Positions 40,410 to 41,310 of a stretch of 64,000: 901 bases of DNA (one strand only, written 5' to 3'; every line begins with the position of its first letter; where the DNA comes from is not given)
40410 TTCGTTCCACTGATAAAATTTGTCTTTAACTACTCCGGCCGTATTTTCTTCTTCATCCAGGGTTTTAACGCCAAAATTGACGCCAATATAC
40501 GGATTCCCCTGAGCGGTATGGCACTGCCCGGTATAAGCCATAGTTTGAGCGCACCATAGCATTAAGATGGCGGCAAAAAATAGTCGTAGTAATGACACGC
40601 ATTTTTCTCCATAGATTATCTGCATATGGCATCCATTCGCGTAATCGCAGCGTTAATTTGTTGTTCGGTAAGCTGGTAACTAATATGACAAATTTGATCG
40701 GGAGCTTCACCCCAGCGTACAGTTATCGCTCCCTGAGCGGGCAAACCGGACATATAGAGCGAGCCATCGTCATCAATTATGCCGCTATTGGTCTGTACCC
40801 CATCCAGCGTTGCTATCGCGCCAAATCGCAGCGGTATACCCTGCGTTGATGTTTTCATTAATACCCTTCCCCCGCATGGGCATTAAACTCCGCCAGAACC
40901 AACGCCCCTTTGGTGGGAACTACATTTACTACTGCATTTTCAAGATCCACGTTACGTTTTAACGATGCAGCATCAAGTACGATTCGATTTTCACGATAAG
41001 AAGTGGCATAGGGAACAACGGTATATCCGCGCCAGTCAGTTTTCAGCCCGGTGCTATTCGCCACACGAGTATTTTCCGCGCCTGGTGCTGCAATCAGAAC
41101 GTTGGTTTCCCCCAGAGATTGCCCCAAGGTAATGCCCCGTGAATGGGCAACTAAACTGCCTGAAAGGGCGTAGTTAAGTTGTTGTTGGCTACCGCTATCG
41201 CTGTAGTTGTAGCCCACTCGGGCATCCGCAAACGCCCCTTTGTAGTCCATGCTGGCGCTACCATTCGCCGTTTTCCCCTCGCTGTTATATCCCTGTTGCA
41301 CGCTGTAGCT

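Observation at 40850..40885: Fimbrial usher elfC split by a -1 frameshift in a G5/C5 homopolymer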

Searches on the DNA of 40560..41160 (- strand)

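Call 4: search_dna_similar(query=window:40560-41160:-, collection=ecoli_genomes, mode=near, max_rows=40, rows=spread)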
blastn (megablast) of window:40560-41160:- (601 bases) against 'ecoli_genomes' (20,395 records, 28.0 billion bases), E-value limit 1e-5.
Records with a match: 4036; places in all: 4040; records where one place covers at least 80% of the query: 4032.
Genomes with a match: 4036 of 5426; with a place that covers at least 80% of the query: 4032. Places per genome that has any: lowest 1, median 1, highest 2. On chromosomes: 4036 places; on plasmids: 4.
Best place of each record, by identity: >=99% 6; 95-99% 283; 90-95% 3563; 80-90% 184.
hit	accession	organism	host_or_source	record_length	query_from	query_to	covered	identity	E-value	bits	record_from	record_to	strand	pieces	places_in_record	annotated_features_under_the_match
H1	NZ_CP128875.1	Escherichia coli strain TUM14771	Homo sapiens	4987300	1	601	100%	99.8%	0e+0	1105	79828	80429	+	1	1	elfC: fimbrial biogenesis usher protein | elfG: fimbrial protein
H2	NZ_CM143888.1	Escherichia coli strain E30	Homo sapiens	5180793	1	601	100%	98.7%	0e+0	1066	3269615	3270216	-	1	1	elfC: fimbrial biogenesis usher protein | elfG: fimbrial protein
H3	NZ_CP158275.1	Escherichia coli strain EC2257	Homo sapiens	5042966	1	601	100%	96.0%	0e+0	977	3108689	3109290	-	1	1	elfC: fimbrial biogenesis usher protein | elfG: fimbrial protein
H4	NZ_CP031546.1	Escherichia coli strain cq9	pig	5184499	1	601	100%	94.5%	0e+0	928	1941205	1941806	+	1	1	elfC: fimbrial biogenesis usher protein | elfG: fimbrial protein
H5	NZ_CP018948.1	Escherichia coli strain Ecol_224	Homo sapiens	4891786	1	601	100%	94.5%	0e+0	928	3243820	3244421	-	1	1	elfC: fimbrial biogenesis usher protein | elfG: fimbrial protein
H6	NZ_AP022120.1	Escherichia coli strain WP5-W18-ESBL-11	-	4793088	1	601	100%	94.5%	0e+0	928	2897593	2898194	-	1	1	elfC: fimbrial biogenesis usher protein | elfG: fimbrial protein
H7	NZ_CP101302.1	Escherichia coli strain 2000-3039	Homo sapiens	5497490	1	601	100%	94.5%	0e+0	928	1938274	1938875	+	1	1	elfC: fimbrial biogenesis usher protein | elfG: fimbrial protein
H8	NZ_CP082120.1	Escherichia coli strain PC-NDM34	Homo sapiens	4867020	1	601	100%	94.5%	0e+0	928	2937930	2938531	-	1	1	elfC: fimbrial biogenesis usher protein | elfG: fimbrial protein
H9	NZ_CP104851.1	Escherichia coli strain GYX208DH4E-2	Environment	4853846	1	601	100%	94.5%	0e+0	928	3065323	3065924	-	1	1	elfC: fimbrial biogenesis usher protein | elfG: fimbrial protein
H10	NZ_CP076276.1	Escherichia coli strain SA31-1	Bubalus bubalis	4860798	1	601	100%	94.5%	0e+0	928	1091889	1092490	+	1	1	elfC: fimbrial biogenesis usher protein | elfG: fimbrial protein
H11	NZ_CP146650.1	Escherichia coli strain MS 85-1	Homo sapiens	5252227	1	601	100%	94.5%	0e+0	928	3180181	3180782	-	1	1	elfC: fimbrial biogenesis usher protein | elfG: fimbrial protein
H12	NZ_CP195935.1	Escherichia coli strain G5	Raw wastewater influent sample from the ...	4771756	1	601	100%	94.5%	0e+0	928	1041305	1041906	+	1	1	elfC: fimbrial biogenesis usher protein | elfG: fimbrial protein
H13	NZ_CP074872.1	Escherichia coli strain 2011C_4247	Homo sapiens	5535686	1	601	100%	94.5%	0e+0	928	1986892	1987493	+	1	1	elfC: fimbrial biogenesis usher protein | elfG: fimbrial protein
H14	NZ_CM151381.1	Escherichia coli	Homo sapiens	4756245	1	601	100%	94.5%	0e+0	928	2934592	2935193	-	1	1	elfC: fimbrial biogenesis usher protein | elfG: fimbrial protein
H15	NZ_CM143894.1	Escherichia coli strain E29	Homo sapiens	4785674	1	601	100%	94.5%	0e+0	928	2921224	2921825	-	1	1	elfC: fimbrial biogenesis usher protein | elfG: fimbrial protein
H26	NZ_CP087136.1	Escherichia coli strain JW5503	the tolC deletion strain of the Keio ...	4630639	1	601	100%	92.7%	0e+0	867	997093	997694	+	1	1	elfC: fimbrial biogenesis usher protein | elfG: fimbrial protein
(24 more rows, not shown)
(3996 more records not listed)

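Call 5: get_annotated_region(hit=H1, flank=5000)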
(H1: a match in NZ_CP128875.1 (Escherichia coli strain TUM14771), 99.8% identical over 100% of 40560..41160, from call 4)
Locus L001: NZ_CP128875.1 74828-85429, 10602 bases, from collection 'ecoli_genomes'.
description: Escherichia coli strain TUM14771 chromosome, complete genome
organism: Escherichia coli strain TUM14771 (NCBI taxid 562)
replicon: chromosome; assembly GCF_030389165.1
host: Homo sapiens; source: feces; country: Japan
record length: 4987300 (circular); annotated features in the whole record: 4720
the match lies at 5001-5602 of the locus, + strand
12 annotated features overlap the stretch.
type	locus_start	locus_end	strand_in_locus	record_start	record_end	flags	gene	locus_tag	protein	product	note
CDS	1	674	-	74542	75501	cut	ssuA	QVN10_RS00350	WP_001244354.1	aliphatic sulfonate ABC transporter substrate-binding protein SsuA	-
CDS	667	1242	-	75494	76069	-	ssuE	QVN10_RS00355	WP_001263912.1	NADPH-dependent FMN reductase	-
CDS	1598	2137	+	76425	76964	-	elfA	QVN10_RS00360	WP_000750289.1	fimbrial protein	-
CDS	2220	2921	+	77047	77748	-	elfD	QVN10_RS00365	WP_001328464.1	fimbrial biogenesis chaperone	-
CDS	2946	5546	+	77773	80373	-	elfC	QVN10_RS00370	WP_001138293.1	fimbrial biogenesis usher protein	-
CDS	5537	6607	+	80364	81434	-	elfG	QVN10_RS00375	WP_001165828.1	fimbrial protein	-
CDS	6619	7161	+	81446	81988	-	ycbU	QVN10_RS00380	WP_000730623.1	fimbrial protein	-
CDS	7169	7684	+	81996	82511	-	ycbV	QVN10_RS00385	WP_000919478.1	fimbrial protein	-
CDS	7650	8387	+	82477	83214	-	ycbF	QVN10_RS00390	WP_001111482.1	fimbrial chaperone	-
CDS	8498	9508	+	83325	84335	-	pyrD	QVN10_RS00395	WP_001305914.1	quinone-dependent dihydroorotate dehydrogenase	-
CDS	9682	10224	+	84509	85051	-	zapC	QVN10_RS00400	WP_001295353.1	cell division protein ZapC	-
CDS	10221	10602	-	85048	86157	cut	ycbX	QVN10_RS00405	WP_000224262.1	6-N-hydroxylaminopurine resistance protein YcbX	-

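Call 6: get_annotated_region(hit=H26, flank=5000)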
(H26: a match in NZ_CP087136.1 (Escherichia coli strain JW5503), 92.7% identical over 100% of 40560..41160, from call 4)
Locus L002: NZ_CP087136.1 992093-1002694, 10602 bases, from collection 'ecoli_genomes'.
description: Escherichia coli strain JW5503 chromosome, complete genome
organism: Escherichia coli strain JW5503 (NCBI taxid 562)
replicon: chromosome; assembly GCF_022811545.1
host: -; source: the tolC deletion strain of the Keio collection; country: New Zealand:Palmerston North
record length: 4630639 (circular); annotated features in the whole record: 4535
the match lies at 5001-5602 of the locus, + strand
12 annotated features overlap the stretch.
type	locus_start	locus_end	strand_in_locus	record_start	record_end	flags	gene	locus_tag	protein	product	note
CDS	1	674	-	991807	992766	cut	ssuA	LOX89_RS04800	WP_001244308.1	aliphatic sulfonate ABC transporter substrate-binding protein SsuA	-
CDS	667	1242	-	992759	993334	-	ssuE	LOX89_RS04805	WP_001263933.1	NADPH-dependent FMN reductase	-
CDS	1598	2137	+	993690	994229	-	elfA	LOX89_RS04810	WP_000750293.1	fimbrial protein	-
CDS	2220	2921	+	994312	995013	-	elfD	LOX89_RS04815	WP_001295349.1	fimbrial biogenesis chaperone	-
CDS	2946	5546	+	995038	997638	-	elfC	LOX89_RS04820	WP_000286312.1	fimbrial biogenesis usher protein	-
CDS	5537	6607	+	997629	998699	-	elfG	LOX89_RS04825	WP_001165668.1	fimbrial protein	-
CDS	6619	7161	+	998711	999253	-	ycbU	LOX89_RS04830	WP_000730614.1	fimbrial protein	-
CDS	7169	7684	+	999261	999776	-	ycbV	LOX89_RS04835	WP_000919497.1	fimbrial protein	-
CDS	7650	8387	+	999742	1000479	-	ycbF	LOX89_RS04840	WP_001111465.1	fimbrial chaperone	-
CDS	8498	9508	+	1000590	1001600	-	pyrD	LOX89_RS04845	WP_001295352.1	quinone-dependent dihydroorotate dehydrogenase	-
CDS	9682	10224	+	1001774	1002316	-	zapC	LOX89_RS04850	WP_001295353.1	cell division protein ZapC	-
CDS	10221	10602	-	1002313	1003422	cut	ycbX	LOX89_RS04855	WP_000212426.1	6-N-hydroxylaminopurine resistance protein YcbX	-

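Call 20: search_dna_similar(query=window:40841-40901:-, collection=ecoli_genomes, mode=near, max_rows=30, rows=best)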
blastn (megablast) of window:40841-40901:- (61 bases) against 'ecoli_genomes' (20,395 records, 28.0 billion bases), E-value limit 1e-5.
Records with a match: 148; places in all: 148; records where one place covers at least 80% of the query: 148.
Genomes with a match: 148 of 5426; with a place that covers at least 80% of the query: 148. Places per genome that has any: lowest 1, median 1, highest 1. On chromosomes: 148 places; on plasmids: 0.
Best place of each record, by identity: 95-99% 144; 90-95% 4.
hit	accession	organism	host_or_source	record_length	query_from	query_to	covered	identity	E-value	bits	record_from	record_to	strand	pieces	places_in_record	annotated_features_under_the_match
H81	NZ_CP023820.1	Escherichia coli strain 7/2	Homo sapiens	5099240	1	61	100%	98.4%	2e-21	108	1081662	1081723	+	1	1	elfC: fimbrial biogenesis usher protein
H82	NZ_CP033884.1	Escherichia coli strain 50579417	Homo sapiens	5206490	1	61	100%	98.4%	2e-21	108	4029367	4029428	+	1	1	elfC: fimbrial biogenesis usher protein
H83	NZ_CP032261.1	Escherichia coli strain AR_0067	missing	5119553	1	61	100%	98.4%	2e-21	108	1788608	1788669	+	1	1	elfC: fimbrial biogenesis usher protein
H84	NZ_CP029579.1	Escherichia coli strain DA33137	Homo sapiens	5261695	1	61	100%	98.4%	2e-21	108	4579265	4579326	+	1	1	elfC: fimbrial biogenesis usher protein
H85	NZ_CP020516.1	Escherichia coli strain 222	Homo sapiens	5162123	1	61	100%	98.4%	2e-21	108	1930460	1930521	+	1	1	elfC: fimbrial biogenesis usher protein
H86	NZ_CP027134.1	Escherichia coli strain AR_0372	missing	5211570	1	61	100%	98.4%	2e-21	108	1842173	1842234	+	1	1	elfC: fimbrial biogenesis usher protein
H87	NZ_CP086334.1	Escherichia coli strain EBJ003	Homo sapiens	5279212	1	61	100%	98.4%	2e-21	108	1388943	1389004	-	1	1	elfC: fimbrial biogenesis usher protein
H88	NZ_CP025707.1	Escherichia coli strain YDC107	Homo sapiens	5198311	1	61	100%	98.4%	2e-21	108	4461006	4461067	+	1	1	elfC: fimbrial biogenesis usher protein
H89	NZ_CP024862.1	Escherichia coli strain AR_0015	missing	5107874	1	61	100%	98.4%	2e-21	108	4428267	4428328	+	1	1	elfC: fimbrial biogenesis usher protein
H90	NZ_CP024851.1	Escherichia coli strain AR_0006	missing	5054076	1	61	100%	98.4%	2e-21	108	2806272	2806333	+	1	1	elfC: fimbrial biogenesis usher protein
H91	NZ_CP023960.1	Escherichia coli strain FDAARGOS_448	Homo sapiens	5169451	1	61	100%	98.4%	2e-21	108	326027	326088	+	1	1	elfC: fimbrial biogenesis usher protein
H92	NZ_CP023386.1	Escherichia coli strain 1190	canine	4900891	1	61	100%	98.4%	2e-21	108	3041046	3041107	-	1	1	elfC: fimbrial biogenesis usher protein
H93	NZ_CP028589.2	Escherichia coli strain WCHEC4533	Homo sapiens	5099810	1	61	100%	98.4%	2e-21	108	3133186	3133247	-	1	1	elfC: fimbrial biogenesis usher protein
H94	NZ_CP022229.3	Escherichia coli strain WCHEC96200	Homo sapiens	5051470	1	61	100%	98.4%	2e-21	108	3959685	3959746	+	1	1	elfC: fimbrial biogenesis usher protein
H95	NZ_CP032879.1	Escherichia coli strain WCHEC000837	Homo sapiens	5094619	1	61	100%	98.4%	2e-21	108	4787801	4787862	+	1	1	elfC: fimbrial biogenesis usher protein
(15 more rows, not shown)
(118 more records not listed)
